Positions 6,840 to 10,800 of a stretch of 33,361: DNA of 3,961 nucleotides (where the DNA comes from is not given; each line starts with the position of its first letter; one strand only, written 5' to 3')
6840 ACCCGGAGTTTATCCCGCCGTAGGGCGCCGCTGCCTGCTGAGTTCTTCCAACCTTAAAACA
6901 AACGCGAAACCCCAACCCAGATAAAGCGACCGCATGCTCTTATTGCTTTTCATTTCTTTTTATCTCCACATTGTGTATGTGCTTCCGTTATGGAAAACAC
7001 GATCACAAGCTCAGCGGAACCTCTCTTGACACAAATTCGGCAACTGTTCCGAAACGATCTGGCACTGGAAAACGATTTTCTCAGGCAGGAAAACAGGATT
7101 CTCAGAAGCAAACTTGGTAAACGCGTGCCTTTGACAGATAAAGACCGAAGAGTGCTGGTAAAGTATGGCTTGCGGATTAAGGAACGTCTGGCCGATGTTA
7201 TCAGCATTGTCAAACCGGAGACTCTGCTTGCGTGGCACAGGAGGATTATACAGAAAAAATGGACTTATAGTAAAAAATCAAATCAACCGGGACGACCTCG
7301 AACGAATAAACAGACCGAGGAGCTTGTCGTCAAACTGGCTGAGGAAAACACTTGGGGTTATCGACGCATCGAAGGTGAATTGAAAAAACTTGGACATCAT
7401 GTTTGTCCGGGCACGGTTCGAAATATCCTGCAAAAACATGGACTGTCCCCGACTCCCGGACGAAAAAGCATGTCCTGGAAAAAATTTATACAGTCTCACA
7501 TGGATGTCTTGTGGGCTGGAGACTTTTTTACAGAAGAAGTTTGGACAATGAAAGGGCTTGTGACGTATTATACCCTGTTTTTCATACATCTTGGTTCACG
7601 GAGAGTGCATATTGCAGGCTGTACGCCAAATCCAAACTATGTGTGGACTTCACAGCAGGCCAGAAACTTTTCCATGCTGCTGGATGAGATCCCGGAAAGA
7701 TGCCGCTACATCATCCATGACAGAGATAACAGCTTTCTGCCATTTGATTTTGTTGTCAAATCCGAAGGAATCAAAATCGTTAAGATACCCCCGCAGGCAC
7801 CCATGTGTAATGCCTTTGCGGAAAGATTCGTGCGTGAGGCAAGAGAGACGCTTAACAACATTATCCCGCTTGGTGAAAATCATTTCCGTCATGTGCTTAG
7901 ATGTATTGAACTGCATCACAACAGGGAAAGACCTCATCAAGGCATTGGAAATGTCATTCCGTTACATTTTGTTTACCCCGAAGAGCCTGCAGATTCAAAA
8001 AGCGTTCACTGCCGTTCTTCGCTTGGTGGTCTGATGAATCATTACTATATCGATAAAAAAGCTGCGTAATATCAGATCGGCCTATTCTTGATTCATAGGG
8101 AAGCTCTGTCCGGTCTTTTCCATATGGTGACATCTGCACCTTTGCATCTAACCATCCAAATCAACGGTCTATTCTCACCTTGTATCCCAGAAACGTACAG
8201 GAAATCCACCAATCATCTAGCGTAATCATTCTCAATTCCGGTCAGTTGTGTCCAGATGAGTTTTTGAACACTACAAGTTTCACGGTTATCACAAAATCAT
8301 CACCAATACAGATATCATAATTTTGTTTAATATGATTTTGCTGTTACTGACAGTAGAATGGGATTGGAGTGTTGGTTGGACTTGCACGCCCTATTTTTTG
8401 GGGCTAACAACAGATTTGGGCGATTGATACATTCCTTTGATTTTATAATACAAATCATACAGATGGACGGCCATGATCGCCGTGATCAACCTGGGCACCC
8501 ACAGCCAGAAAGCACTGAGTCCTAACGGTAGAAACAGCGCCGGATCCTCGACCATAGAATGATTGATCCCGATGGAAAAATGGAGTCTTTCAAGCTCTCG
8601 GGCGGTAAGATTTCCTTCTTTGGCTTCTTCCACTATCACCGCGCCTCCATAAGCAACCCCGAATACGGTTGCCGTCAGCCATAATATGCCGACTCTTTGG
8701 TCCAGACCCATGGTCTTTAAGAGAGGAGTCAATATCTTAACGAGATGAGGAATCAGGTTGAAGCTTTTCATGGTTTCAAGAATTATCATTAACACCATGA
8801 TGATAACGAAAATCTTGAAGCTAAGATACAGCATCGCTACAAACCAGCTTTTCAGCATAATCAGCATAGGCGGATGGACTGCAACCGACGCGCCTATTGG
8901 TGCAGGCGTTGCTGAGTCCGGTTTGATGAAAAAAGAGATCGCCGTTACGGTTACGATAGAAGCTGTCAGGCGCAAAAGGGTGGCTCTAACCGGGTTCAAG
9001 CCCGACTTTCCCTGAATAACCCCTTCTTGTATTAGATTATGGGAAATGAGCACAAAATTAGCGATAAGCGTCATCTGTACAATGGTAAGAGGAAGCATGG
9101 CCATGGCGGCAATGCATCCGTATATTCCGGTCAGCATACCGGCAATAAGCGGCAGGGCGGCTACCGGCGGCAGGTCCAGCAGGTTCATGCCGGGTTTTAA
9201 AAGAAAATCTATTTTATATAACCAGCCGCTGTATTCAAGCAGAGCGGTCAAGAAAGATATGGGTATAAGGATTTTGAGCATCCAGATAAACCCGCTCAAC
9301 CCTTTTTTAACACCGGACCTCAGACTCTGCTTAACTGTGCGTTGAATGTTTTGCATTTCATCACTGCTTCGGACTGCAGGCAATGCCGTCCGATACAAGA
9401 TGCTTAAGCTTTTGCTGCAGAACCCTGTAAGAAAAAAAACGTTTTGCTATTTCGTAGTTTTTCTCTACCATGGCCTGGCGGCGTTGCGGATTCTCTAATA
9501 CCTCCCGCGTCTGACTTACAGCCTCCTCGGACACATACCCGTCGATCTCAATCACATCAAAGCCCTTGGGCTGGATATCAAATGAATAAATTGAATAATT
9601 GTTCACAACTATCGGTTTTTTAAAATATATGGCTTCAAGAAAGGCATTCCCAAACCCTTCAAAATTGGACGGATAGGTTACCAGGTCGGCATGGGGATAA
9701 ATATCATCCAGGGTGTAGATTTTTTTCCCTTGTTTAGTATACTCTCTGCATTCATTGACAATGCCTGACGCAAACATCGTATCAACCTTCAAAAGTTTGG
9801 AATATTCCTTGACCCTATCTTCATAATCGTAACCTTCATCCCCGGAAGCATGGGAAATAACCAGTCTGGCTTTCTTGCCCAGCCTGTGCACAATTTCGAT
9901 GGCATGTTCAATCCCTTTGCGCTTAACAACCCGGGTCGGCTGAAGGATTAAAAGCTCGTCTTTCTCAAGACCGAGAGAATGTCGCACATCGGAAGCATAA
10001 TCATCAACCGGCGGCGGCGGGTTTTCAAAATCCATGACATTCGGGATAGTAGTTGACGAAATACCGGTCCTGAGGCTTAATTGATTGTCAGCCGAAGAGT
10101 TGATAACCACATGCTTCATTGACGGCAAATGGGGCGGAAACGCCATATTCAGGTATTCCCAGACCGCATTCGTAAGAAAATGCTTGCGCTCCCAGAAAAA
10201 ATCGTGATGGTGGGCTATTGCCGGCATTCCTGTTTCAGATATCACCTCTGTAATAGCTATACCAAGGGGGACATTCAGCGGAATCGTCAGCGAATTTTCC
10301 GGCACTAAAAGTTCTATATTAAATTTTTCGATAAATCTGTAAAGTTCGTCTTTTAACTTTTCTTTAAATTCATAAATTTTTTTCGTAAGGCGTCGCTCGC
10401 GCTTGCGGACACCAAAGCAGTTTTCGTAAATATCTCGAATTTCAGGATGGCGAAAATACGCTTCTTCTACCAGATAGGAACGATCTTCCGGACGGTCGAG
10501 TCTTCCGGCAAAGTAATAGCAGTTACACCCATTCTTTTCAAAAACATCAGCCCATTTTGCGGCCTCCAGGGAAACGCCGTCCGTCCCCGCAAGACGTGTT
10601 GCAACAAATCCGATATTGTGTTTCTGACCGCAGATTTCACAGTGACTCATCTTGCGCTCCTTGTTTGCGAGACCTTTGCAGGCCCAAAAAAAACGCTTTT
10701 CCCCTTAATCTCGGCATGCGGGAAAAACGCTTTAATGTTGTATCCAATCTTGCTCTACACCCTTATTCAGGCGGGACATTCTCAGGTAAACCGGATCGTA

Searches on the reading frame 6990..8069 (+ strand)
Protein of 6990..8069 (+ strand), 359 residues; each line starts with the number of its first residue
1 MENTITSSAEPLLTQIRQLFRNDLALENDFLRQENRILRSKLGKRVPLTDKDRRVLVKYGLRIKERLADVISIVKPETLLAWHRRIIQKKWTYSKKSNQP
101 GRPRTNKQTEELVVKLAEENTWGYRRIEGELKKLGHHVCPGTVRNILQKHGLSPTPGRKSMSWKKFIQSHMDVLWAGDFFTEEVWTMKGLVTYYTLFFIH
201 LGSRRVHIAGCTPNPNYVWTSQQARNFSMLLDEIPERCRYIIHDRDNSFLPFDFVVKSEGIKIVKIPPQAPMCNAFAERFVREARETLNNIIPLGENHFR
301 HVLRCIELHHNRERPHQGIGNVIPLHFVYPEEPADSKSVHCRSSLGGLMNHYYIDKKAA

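Call 7: search_protein_families(library=pfam, proteins=[window:6990-8069:+], max_evalue=0.001)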
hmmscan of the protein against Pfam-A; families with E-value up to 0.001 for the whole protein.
window:6990-8069:+ (359 aa): 4 families
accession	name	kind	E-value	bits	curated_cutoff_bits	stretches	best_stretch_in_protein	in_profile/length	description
PF13683.12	rve_3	-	3e-10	40.1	26.5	1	260-324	2-67/67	Integrase core domain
PF13565.12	HTH_32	-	3.4e-07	31.2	33.7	1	98-147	21-73/73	Homeodomain-like domain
PF13276.12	HTH_21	-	1.5e-06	28.8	28.1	1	111-158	8-58/60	HTH-like domain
PF01498.24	HTH_Tnp_Tc3_2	-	0.00071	20.2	31.5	0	119-159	11-51/72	Transposase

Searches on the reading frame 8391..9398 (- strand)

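Call 6: search_protein_families(library=pfam, proteins=[window:8391-9398:-], max_evalue=0.001)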
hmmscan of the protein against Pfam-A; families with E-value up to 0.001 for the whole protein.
window:8391-9398:- (335 aa): 1 family
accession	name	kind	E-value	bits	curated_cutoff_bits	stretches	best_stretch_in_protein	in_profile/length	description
PF07670.19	Gate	-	7.7e-14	52.5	29.6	2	37-117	1-88/104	Nucleoside recognition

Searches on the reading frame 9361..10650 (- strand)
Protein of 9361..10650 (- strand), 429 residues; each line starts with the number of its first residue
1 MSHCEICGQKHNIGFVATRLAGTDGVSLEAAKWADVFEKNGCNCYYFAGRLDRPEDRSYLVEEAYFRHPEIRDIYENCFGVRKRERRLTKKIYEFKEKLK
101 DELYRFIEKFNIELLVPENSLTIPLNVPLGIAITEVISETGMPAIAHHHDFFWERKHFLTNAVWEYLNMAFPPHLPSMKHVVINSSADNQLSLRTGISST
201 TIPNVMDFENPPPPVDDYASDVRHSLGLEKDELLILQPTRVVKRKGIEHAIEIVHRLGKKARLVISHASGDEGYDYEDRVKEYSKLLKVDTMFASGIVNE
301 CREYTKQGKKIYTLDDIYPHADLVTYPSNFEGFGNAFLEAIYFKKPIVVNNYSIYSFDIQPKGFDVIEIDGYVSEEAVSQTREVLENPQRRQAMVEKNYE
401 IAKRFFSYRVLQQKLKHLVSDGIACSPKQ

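Call 6: search_protein_families(library=pfam, proteins=[window:9361-10650:-], max_evalue=0.001)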
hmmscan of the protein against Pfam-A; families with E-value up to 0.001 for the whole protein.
window:9361-10650:- (429 aa): 3 families
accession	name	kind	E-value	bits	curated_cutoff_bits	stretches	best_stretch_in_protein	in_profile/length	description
PF00534.26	Glycos_transf_1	-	5.8e-14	52.4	26.4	1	223-399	6-170/172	Glycosyl transferases group 1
PF13692.12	Glyco_trans_1_4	-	3.8e-07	30.9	27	1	240-352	9-108/142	Glycosyl transferases group 1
PF20706.3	GT4-conflict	-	3e-06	26.9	26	1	229-353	194-314/385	Family 4 Glycosyltransferase in conflict systems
